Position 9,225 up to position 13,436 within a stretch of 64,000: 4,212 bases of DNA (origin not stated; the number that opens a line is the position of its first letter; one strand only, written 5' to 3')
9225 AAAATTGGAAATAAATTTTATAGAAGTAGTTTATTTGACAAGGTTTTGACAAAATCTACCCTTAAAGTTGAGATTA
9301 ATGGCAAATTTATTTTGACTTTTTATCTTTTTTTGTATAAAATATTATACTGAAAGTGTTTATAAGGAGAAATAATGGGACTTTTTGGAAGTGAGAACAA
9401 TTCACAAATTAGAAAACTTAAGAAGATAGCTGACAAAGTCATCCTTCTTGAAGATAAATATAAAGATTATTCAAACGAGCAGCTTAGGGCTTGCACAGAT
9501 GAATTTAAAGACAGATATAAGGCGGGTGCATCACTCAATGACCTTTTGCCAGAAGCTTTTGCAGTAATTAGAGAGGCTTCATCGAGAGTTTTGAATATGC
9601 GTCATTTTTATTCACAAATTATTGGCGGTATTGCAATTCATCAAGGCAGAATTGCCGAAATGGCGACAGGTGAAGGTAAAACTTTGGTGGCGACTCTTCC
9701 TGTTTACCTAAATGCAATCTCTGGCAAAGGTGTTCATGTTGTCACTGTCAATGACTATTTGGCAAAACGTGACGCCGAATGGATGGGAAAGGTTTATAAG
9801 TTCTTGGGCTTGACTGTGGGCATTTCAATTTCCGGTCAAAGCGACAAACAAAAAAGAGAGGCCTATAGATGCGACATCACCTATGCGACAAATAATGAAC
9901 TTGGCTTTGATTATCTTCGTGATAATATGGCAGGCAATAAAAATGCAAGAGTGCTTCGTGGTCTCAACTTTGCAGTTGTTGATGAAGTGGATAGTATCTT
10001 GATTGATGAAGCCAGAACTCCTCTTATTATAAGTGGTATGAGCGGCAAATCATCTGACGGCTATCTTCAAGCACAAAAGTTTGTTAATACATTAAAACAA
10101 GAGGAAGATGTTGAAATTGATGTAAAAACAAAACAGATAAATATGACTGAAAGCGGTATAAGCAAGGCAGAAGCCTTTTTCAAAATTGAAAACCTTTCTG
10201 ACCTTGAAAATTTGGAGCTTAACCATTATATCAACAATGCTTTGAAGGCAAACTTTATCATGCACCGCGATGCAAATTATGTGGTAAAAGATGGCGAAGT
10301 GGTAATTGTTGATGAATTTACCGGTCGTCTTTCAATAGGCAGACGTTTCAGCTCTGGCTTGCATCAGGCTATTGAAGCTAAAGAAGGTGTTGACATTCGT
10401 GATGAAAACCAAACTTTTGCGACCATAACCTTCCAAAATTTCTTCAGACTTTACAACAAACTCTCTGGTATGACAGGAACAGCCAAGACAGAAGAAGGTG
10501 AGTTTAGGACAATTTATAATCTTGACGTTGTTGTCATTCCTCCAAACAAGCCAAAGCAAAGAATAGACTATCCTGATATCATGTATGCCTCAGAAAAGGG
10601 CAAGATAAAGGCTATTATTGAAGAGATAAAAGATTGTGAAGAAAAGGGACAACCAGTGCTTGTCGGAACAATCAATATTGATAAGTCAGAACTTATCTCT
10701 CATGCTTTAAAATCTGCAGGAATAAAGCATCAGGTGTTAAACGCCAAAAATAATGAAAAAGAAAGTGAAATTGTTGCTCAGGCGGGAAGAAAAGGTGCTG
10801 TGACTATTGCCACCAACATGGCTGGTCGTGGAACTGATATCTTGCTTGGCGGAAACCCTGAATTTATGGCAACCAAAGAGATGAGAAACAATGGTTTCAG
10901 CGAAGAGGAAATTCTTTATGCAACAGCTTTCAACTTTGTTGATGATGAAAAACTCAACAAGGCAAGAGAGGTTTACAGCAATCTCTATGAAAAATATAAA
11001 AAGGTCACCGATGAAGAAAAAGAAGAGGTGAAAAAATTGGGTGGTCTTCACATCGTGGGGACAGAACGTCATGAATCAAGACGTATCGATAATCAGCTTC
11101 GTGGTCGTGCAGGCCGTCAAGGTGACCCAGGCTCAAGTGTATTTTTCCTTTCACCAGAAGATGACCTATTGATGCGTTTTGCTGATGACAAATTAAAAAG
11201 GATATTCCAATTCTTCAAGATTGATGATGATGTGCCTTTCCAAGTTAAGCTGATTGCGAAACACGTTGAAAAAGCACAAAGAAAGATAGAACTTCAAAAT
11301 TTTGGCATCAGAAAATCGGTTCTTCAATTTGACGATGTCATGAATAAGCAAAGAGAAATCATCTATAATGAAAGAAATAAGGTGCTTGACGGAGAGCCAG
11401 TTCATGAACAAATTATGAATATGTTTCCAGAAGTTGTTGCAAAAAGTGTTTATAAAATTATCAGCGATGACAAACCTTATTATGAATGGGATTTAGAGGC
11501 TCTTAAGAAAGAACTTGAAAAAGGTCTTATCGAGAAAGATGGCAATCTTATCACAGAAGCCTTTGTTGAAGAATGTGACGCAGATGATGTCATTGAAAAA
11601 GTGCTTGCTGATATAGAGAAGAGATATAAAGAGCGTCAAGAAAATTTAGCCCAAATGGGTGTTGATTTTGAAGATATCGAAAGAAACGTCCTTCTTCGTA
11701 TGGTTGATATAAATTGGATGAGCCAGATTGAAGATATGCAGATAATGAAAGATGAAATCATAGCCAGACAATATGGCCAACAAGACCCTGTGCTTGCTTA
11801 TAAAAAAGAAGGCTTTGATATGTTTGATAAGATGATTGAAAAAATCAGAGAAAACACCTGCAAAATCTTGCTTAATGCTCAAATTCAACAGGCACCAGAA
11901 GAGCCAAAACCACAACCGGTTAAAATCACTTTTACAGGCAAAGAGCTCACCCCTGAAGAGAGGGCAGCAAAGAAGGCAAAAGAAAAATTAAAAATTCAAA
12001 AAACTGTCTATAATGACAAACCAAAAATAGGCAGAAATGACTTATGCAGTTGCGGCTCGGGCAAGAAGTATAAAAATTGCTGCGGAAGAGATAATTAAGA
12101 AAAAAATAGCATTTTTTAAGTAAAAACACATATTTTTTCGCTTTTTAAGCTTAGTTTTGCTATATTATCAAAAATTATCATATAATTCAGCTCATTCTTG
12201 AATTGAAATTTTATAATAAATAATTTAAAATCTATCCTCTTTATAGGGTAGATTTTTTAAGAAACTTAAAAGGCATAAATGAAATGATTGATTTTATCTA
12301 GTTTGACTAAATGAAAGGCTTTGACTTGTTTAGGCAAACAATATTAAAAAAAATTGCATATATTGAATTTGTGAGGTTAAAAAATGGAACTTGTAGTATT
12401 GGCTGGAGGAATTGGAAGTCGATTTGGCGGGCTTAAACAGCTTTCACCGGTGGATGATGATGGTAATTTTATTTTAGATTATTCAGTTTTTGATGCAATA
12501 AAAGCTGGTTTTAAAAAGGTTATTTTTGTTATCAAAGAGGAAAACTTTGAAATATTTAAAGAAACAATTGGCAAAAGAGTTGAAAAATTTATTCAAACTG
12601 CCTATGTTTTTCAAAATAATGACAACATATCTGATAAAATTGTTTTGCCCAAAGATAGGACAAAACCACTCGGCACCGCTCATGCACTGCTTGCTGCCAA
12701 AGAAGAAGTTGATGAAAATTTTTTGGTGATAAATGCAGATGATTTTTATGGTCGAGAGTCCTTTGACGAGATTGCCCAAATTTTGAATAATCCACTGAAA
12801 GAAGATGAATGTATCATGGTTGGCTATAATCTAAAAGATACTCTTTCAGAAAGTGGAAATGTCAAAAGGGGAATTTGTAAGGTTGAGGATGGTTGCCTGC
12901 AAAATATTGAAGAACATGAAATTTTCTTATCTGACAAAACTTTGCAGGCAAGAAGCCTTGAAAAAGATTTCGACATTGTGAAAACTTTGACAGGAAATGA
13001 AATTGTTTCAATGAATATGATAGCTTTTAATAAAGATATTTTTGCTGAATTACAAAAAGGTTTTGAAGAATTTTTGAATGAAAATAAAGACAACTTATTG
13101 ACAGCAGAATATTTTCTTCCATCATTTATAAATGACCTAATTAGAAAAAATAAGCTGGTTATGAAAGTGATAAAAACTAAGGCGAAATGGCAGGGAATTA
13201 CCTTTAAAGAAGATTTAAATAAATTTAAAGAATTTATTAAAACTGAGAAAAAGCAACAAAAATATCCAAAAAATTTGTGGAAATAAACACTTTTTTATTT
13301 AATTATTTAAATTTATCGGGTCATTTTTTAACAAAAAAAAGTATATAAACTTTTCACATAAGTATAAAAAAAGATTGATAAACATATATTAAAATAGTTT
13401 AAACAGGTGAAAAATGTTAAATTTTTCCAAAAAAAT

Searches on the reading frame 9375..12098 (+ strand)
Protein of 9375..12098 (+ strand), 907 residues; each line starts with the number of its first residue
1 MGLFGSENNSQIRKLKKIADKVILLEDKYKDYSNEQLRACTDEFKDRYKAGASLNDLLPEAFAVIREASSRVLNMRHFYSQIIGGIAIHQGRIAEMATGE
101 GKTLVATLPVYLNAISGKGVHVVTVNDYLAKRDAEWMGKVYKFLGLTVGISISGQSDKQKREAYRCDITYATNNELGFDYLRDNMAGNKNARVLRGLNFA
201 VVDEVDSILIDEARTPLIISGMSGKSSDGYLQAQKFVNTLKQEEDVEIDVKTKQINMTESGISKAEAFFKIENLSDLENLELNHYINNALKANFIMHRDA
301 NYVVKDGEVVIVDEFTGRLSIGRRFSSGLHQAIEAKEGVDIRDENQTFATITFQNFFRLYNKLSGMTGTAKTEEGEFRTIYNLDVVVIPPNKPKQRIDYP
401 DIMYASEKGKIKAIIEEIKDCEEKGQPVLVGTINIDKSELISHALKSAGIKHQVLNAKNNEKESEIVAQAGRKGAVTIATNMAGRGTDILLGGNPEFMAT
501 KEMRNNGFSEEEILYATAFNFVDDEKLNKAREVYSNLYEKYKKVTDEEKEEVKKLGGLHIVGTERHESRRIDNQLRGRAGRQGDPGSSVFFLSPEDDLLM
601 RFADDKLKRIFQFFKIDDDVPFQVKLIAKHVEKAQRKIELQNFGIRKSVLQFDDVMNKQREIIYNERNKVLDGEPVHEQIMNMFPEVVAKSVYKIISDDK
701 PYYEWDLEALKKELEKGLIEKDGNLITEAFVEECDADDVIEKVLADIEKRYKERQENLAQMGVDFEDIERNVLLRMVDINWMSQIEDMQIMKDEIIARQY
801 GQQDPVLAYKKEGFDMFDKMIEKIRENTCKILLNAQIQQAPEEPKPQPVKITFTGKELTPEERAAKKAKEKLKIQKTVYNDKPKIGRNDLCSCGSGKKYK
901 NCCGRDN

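Call 82: search_protein_families(library=pfam, proteins=[window:9375-12098:+], max_evalue=0.00001)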
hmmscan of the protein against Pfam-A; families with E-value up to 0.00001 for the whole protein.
window:9375-12098:+ (907 aa): 6 families
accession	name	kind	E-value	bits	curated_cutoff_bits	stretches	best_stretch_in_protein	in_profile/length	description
PF07517.20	SecA_DEAD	-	9.5e-130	432.5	24.6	1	3-378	4-290/290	SecA DEAD-like domain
PF21090.3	P-loop_SecA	-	1.2e-87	293.3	27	1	394-619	2-205/205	SecA P-loop domain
PF07516.18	SecA_SW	-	9.5e-58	196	26.7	1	623-836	3-200/200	SecA Wing and Scaffold domain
PF01043.26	SecA_PP_bind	-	2.6e-40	137.9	23.5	1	226-334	2-110/110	SecA preprotein cross-linking domain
PF00270.35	DEAD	-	1.9e-10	41.2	26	1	93-211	18-132/167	DEAD/DEAH box helicase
PF02810.21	SEC-C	-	6.5e-08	32.7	20.4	1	887-905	1-19/19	SEC-C motif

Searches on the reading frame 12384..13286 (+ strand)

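Call 82: search_protein_families(library=pfam, proteins=[window:12384-13286:+], max_evalue=0.00001)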
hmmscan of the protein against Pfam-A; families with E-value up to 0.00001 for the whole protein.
window:12384-13286:+ (300 aa): 2 families
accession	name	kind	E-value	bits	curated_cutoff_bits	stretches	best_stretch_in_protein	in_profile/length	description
PF00483.29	NTP_transferase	-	5.2e-11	43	21.2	1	4-227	3-191/245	Nucleotidyl transferase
PF12804.13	NTP_transf_3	-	6.2e-07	30.2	27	1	4-119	2-95/160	MobA-like NTP transferase domain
